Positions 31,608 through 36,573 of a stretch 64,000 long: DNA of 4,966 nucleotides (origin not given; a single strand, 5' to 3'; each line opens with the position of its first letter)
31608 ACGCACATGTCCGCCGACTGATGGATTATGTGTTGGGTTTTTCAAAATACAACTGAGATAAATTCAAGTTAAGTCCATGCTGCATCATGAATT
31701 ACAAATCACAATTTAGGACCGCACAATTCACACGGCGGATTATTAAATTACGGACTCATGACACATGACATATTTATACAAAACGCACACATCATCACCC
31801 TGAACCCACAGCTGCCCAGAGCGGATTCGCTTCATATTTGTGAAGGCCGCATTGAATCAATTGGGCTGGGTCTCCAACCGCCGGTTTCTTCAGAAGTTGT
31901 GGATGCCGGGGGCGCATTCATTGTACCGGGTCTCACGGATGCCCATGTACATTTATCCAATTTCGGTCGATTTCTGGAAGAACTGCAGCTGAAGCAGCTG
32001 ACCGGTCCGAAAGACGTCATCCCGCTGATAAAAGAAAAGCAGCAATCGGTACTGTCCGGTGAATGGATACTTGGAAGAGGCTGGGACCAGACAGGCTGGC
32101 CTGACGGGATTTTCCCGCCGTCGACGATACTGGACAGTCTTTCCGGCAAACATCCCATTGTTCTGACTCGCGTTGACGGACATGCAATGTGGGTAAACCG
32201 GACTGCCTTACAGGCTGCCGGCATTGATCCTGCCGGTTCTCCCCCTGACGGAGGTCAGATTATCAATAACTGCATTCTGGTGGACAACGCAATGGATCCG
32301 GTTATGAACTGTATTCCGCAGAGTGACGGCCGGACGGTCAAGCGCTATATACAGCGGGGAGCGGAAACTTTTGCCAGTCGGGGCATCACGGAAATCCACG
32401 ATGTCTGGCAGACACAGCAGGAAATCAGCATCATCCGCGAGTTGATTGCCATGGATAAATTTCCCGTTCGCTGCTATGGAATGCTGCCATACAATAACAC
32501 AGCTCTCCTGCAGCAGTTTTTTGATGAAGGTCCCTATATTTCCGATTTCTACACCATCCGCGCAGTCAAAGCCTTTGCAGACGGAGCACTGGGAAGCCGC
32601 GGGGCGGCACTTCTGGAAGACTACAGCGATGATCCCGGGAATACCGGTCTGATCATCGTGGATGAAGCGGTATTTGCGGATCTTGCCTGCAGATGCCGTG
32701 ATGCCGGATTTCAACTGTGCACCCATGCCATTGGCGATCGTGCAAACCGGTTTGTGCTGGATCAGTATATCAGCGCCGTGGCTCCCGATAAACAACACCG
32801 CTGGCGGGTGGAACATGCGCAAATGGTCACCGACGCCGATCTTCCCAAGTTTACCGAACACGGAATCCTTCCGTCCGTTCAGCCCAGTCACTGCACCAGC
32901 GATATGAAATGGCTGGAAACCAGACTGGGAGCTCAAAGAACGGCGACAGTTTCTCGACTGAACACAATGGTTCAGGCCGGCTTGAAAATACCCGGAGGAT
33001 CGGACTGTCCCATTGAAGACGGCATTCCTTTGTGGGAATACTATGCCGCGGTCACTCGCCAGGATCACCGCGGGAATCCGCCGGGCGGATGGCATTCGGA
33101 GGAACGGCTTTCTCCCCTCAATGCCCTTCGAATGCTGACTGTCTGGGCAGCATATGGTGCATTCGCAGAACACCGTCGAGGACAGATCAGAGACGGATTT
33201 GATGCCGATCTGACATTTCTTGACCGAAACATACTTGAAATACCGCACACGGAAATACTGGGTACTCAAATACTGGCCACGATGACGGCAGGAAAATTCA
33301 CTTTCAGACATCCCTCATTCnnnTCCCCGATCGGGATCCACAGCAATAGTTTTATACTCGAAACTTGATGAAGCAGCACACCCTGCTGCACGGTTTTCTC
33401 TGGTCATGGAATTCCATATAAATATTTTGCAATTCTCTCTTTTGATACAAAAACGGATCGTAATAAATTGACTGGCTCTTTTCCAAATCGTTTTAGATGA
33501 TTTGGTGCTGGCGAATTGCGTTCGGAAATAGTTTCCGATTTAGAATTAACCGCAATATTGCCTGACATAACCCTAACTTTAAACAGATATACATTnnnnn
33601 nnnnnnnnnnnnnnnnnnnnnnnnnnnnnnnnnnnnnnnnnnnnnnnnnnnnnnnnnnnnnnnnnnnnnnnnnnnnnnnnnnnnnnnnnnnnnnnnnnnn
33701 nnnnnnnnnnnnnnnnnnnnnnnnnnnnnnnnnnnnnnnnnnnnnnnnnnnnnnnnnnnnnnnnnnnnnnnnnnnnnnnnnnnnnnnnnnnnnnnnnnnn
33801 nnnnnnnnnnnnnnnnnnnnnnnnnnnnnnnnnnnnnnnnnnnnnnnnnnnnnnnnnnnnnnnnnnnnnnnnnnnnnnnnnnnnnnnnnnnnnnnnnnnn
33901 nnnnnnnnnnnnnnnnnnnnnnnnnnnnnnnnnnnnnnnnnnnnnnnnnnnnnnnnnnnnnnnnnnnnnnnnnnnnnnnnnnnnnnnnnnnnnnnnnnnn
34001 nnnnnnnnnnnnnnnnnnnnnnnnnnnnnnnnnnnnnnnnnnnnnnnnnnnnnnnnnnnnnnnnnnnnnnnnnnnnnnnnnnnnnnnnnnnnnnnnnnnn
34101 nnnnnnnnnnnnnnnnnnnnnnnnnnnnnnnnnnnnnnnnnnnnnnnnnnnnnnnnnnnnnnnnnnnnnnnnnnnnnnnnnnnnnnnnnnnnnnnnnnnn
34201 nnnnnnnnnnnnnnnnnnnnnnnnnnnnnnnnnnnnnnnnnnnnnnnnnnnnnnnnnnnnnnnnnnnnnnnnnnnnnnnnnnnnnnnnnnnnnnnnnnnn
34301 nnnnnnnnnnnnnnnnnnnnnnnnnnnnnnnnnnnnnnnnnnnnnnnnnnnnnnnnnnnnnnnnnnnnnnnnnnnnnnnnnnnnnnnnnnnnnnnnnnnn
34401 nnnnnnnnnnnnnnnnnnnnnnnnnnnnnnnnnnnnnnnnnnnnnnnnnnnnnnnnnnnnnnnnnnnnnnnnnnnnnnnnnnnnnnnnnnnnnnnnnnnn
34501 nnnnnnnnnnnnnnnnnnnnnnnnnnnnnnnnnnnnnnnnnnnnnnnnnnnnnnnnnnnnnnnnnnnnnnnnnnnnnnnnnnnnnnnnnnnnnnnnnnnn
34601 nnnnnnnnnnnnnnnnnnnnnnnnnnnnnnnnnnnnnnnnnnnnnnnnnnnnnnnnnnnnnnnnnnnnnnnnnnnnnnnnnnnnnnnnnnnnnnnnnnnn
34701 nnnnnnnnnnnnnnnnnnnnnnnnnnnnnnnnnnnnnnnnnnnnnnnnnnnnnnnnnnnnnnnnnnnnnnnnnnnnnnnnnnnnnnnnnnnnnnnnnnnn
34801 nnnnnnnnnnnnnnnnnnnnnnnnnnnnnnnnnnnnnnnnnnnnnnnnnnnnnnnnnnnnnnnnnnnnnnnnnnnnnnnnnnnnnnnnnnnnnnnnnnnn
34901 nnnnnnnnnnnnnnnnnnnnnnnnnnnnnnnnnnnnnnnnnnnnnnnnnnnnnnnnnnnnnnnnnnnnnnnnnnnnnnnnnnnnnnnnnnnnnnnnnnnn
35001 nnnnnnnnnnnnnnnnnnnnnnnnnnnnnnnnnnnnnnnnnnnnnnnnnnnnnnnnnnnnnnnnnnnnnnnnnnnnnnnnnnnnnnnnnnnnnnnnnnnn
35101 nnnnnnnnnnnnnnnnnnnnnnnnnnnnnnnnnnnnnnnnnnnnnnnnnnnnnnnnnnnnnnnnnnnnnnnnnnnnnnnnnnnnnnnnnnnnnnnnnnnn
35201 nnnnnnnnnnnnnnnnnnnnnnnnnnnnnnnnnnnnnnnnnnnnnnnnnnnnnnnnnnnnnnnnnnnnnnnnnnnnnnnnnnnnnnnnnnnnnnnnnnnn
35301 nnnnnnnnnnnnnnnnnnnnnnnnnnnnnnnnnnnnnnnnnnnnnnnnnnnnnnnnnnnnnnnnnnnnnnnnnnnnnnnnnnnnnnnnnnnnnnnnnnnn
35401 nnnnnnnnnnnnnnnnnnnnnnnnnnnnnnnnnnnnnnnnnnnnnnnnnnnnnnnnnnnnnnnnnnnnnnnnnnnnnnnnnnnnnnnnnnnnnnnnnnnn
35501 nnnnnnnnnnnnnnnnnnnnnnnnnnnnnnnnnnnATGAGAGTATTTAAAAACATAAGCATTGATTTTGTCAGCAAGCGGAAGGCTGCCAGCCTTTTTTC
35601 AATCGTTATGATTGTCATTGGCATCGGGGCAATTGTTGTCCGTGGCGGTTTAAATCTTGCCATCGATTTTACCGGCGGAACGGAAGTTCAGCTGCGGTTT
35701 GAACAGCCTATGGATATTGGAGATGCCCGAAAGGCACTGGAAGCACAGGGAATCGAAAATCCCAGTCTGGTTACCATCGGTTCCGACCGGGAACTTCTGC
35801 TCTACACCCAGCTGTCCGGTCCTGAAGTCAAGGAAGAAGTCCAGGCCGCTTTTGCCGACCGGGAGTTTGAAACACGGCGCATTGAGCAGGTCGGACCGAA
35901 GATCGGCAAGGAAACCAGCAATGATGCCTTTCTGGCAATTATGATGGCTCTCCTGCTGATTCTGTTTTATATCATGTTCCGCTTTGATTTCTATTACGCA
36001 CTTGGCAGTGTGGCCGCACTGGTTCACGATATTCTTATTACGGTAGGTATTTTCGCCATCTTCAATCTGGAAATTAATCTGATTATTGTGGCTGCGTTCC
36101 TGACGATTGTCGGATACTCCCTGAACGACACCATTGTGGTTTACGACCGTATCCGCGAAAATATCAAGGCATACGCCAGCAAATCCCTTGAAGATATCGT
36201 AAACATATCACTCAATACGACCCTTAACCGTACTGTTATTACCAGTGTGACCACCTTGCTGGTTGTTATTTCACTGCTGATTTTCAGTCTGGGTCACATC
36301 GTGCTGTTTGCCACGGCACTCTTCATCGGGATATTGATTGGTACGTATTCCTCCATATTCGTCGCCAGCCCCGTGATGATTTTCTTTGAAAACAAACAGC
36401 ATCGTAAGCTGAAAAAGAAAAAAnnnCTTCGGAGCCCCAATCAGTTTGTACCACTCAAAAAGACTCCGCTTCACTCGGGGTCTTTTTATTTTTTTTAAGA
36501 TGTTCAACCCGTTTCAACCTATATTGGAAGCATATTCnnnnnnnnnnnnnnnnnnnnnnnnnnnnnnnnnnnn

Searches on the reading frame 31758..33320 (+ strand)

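Call 66: search_protein_families(library=pfam, proteins=[window:31758-33320:+], max_evalue=0.00001)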
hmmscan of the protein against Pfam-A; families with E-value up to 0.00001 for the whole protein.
window:31758-33320:+ (521 aa): 2 families
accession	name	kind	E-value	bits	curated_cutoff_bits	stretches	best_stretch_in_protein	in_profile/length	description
PF07969.17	Amidohydro_3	-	1.3e-89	302.3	29.7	1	46-515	1-471/472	Amidohydrolase family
PF01979.26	Amidohydro_1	-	5.5e-11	42.7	25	1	183-513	25-343/345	Amidohydrolase family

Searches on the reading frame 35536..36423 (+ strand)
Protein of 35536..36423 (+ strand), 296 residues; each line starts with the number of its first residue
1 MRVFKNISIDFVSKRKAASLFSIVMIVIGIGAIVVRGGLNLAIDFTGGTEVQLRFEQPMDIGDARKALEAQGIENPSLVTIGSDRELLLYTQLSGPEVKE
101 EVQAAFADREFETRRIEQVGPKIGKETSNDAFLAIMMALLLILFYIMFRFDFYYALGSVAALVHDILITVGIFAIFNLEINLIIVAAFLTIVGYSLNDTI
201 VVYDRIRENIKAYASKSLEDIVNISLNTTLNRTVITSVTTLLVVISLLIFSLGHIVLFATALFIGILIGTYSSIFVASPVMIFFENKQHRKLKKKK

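Call 66: search_protein_families(library=pfam, proteins=[window:35536-36423:+], max_evalue=0.00001)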
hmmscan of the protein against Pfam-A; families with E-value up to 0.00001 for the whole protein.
window:35536-36423:+ (296 aa): 2 families
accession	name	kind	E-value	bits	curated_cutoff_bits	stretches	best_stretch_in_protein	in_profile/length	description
PF02355.23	SecD_SecF_C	-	2.4e-63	213.4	20.5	1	106-286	9-188/189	Protein export membrane protein SecD/SecF, C-terminal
PF07549.19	Sec_GG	-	1e-08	34.8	20.3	1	38-58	7-27/28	SecD/SecF GG Motif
